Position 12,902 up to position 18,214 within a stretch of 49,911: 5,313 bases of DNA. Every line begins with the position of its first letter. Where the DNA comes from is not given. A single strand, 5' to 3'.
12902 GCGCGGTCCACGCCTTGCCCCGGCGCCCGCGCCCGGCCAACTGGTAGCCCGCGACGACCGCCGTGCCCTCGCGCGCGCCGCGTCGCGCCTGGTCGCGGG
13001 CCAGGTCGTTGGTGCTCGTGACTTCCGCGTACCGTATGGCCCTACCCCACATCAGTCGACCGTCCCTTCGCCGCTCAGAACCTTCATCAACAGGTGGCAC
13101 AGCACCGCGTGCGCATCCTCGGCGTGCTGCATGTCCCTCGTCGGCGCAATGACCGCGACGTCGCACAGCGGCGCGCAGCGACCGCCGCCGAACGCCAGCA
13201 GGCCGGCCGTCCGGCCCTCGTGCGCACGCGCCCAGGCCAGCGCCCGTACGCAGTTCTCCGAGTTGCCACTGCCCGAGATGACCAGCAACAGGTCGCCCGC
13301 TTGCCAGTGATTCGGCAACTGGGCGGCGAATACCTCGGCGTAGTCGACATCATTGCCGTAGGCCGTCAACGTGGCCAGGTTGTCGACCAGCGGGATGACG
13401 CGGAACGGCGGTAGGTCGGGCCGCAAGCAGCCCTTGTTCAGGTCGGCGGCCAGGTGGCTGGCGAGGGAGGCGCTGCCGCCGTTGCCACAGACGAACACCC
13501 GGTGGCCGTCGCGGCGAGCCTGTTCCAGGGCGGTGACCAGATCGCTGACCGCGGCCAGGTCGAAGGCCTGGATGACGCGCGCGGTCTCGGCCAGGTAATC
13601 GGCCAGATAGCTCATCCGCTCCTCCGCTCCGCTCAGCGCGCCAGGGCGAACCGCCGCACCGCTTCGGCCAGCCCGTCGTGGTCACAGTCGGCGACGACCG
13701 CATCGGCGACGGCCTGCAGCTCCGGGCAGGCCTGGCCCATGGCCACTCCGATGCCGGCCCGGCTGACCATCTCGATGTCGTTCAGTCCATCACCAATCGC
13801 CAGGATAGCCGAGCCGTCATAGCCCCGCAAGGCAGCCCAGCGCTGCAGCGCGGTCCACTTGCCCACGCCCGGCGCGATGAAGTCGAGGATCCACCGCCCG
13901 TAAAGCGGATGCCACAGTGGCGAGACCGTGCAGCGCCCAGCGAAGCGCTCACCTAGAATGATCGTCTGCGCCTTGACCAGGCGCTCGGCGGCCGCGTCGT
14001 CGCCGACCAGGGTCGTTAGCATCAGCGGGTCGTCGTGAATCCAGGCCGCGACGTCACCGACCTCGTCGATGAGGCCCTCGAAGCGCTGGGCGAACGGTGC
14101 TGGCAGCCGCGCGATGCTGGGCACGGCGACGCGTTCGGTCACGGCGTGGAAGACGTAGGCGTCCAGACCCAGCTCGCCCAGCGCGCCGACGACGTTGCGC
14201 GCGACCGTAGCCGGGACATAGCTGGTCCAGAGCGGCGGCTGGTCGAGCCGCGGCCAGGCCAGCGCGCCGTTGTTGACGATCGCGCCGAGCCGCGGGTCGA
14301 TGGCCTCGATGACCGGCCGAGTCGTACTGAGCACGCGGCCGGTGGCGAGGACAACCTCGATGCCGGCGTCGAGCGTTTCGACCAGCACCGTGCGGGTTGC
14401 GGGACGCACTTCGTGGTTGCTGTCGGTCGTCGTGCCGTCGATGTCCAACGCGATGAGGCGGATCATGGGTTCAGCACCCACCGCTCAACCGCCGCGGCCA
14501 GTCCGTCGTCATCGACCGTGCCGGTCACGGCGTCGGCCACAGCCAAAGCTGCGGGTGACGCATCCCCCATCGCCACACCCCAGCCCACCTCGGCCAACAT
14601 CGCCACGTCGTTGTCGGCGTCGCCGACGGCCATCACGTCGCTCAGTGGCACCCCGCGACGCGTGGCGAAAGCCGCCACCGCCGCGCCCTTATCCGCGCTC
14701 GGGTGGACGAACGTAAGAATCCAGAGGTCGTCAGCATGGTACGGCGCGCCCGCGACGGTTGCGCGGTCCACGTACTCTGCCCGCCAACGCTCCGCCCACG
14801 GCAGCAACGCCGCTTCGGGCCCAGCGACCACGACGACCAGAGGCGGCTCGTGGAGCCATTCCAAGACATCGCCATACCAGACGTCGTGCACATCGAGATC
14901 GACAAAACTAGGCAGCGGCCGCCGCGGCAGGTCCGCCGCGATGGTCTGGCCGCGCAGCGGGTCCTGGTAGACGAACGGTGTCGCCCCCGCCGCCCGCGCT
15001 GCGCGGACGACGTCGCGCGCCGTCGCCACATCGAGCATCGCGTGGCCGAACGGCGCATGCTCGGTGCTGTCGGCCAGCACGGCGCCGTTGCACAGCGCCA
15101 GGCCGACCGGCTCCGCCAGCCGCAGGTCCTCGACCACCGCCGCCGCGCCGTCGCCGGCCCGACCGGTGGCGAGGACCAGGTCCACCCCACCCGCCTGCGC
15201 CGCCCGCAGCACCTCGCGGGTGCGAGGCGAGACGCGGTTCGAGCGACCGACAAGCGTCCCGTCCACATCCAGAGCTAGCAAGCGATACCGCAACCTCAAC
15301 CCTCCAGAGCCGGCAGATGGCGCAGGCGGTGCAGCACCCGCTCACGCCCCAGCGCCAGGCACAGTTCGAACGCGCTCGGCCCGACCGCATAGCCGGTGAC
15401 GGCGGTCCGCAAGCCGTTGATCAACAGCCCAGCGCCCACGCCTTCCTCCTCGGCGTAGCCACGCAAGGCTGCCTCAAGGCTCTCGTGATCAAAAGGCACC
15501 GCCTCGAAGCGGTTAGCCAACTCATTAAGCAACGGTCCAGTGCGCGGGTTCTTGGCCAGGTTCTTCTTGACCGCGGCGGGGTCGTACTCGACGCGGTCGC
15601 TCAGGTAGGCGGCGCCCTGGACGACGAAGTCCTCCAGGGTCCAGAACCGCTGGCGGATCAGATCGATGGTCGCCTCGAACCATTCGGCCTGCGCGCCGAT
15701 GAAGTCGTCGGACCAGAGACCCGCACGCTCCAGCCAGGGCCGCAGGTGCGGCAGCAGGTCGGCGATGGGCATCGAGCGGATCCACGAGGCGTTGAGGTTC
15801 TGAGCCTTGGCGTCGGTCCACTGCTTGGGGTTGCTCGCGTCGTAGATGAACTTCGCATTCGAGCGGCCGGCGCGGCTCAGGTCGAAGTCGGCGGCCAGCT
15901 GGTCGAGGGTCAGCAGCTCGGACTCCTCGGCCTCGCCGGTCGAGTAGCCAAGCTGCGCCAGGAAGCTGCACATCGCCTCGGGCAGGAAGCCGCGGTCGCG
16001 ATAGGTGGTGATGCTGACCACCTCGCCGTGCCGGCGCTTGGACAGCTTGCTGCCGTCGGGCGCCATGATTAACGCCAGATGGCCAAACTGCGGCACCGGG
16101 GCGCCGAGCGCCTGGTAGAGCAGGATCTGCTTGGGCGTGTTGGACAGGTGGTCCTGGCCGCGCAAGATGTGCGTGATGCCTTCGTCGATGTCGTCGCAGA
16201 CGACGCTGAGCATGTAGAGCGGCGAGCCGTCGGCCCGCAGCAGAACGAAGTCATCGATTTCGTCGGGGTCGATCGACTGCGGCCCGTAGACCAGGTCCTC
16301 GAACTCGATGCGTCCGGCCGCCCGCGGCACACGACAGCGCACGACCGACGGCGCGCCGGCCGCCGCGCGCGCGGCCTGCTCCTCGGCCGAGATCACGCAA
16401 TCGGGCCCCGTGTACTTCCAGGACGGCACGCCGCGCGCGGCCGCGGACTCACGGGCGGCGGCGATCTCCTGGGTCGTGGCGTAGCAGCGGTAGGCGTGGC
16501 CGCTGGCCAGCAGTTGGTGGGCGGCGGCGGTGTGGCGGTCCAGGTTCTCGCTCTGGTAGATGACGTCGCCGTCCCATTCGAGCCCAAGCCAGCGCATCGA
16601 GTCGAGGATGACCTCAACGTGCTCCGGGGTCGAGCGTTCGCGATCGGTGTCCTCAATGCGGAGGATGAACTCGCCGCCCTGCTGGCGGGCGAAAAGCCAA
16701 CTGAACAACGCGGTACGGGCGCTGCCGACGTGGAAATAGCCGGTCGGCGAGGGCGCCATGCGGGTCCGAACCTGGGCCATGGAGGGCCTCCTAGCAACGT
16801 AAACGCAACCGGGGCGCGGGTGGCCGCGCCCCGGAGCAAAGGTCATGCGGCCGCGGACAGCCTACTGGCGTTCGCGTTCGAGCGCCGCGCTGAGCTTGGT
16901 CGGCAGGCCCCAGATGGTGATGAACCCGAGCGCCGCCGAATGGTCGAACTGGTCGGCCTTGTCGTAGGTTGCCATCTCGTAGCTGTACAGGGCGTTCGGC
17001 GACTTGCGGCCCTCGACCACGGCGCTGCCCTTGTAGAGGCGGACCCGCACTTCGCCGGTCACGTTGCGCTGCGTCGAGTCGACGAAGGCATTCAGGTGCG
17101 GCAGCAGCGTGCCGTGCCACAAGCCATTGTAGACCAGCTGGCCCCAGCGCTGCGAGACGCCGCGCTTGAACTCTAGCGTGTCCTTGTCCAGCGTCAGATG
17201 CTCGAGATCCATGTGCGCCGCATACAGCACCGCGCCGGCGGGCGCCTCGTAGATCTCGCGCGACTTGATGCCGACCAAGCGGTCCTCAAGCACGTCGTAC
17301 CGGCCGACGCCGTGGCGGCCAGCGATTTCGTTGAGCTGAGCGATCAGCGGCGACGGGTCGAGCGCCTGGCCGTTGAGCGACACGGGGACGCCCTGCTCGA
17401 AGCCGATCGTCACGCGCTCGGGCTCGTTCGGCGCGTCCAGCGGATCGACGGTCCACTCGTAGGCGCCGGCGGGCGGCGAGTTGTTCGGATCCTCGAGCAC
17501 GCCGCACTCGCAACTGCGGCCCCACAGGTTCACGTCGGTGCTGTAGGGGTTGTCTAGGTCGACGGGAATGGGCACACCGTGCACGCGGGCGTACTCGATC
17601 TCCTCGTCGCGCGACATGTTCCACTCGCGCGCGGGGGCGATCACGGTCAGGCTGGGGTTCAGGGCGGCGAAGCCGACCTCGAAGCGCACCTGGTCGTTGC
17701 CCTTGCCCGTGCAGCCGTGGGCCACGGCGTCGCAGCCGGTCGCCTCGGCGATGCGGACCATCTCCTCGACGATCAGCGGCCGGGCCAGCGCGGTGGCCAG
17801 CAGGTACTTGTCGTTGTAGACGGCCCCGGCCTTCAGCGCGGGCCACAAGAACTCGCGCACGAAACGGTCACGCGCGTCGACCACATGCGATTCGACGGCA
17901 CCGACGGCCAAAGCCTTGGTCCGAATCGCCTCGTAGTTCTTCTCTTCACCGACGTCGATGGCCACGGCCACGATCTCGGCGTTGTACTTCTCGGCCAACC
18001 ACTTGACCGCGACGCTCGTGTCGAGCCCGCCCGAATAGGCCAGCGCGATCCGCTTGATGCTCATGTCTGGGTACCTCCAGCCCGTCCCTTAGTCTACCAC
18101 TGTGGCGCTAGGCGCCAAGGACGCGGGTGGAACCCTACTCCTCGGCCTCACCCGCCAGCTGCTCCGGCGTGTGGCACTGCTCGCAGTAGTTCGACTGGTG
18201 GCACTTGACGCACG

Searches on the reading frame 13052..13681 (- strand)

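Call 11: search_protein_families(library=pfam, proteins=[window:13052-13681:-], max_evalue=0.001)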
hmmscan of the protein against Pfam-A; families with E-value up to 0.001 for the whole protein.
window:13052-13681:- (209 aa): 2 families
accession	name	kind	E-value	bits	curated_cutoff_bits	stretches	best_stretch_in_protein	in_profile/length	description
PF13580.11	SIS_2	-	7.8e-15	55.6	27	1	29-161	2-136/138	SIS domain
PF01380.27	SIS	-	0.00083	19.6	25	0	116-182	41-107/131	SIS domain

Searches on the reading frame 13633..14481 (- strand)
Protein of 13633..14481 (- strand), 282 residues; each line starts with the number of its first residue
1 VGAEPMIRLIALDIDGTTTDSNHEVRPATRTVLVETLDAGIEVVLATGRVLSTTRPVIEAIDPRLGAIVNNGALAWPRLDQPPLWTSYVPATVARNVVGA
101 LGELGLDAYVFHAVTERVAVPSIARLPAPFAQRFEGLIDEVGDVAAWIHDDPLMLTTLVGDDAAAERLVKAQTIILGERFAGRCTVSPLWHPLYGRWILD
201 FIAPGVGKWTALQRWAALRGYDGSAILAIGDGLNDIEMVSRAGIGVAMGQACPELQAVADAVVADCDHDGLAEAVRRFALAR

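Call 11: search_protein_families(library=pfam, proteins=[window:13633-14481:-], max_evalue=0.001)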
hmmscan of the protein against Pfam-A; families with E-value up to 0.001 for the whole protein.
window:13633-14481:- (282 aa): 4 families
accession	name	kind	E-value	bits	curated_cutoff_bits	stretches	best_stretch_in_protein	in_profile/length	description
PF08282.18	Hydrolase_3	-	3.3e-37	129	20.9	1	10-274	1-254/255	haloacid dehalogenase-like hydrolase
PF05116.19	S6PP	-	1.9e-08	34.7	20.3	1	197-258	155-221/247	Sucrose-6F-phosphate phosphohydrolase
PF00702.32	Hydrolase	-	8.8e-07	29.9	26.4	1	7-243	1-191/191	haloacid dehalogenase-like hydrolase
PF12710.13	HAD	-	3.4e-05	24.8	27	0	195-238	141-187/189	haloacid dehalogenase-like hydrolase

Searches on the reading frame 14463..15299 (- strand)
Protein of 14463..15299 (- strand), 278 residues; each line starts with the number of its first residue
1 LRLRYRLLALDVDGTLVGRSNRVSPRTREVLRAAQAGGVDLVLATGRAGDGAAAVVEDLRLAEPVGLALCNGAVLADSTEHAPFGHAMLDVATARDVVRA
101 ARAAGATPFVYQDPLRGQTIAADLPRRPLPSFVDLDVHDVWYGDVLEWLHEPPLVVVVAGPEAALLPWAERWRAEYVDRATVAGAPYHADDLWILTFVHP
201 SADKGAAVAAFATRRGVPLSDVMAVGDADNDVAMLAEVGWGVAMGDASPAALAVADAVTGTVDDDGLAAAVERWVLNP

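Call 11: search_protein_families(library=pfam, proteins=[window:14463-15299:-], max_evalue=0.001)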
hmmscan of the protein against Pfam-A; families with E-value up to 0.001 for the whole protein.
window:14463-15299:- (278 aa): 3 families
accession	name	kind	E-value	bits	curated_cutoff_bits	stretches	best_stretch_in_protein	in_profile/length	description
PF08282.18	Hydrolase_3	-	1.2e-37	130.5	20.9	2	193-270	177-254/255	haloacid dehalogenase-like hydrolase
PF05116.19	S6PP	-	1.7e-14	54.4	20.3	2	6-81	3-78/247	Sucrose-6F-phosphate phosphohydrolase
PF00702.32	Hydrolase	-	8.9e-05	23.4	26.4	1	5-239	1-191/191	haloacid dehalogenase-like hydrolase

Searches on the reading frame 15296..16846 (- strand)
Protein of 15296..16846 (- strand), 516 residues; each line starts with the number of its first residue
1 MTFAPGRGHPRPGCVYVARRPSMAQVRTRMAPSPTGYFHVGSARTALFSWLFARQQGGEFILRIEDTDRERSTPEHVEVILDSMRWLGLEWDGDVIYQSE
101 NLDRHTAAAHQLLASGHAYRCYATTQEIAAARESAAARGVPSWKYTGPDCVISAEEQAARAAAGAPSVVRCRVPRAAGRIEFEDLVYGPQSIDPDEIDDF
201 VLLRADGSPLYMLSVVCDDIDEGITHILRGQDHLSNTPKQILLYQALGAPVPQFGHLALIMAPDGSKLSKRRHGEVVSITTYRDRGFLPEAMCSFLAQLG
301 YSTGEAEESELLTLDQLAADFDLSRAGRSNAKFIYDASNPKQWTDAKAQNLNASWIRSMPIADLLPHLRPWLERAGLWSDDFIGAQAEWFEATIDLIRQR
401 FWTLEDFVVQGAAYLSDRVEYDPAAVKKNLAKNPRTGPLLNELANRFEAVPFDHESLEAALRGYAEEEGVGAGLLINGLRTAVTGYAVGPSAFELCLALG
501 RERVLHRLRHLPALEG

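Call 11: search_protein_families(library=pfam, proteins=[window:15296-16846:-], max_evalue=0.001)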
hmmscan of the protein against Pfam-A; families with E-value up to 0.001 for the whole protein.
window:15296-16846:- (516 aa): 2 families
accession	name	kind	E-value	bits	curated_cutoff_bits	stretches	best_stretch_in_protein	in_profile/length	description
PF00749.27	tRNA-synt_1c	-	2.4e-91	306.4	23.4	1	25-334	1-308/314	tRNA synthetases class I (E and Q), catalytic domain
PF19269.4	Anticodon_2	-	7.5e-30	104.6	23.6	1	364-510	2-139/141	Anticodon binding domain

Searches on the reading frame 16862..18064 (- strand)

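Call 11: search_protein_families(library=pfam, proteins=[window:16862-18064:-], max_evalue=0.001)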
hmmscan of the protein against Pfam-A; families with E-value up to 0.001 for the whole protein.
window:16862-18064:- (400 aa): 2 families
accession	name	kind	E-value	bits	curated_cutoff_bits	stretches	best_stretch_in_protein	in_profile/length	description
PF20979.2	Arginosuc_syn_C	-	3e-92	308.6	27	1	174-391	1-218/219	Arginosuccinate synthase C-terminal domain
PF00764.25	Arginosuc_synth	-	9.7e-69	231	27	1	5-165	1-162/162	Arginosuccinate synthase N-terminal HUP domain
